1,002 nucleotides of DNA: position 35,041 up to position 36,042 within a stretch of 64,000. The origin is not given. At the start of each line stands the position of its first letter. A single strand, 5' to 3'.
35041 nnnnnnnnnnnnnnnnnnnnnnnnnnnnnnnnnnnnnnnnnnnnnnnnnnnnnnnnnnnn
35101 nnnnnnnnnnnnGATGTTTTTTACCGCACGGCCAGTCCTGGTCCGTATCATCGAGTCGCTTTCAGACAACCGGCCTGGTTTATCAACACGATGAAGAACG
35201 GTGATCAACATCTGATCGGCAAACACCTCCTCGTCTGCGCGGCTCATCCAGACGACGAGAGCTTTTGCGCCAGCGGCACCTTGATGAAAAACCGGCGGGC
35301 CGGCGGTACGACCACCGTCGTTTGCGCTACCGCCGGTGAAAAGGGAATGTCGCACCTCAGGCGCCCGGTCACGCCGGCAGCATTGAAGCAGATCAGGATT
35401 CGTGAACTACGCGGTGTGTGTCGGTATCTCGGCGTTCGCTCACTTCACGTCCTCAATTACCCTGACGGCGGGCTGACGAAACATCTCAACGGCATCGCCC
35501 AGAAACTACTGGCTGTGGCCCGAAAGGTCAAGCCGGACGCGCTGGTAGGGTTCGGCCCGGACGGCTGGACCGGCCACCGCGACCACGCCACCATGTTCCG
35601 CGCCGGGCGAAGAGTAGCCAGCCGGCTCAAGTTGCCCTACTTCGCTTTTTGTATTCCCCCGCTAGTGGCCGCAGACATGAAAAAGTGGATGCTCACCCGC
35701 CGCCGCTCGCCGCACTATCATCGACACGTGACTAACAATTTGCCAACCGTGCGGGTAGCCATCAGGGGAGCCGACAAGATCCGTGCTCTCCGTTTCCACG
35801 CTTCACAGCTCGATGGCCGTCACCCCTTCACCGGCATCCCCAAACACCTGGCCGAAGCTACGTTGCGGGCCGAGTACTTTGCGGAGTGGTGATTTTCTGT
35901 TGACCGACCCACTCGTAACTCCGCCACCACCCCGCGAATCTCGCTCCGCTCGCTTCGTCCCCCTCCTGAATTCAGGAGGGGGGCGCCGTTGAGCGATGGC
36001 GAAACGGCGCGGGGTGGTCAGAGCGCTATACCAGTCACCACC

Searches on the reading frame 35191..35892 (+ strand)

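Call 22: search_protein_families(library=pfam, proteins=[window:35191-35892:+], max_evalue=0.00001)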
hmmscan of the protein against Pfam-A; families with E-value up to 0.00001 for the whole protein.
window:35191-35892:+ (233 aa): 1 family
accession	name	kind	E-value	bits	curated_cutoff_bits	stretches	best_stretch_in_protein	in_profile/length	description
PF02585.22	PIG-L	-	1.7e-29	103.3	28.2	1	14-142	1-128/129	GlcNAc-PI de-N-acetylase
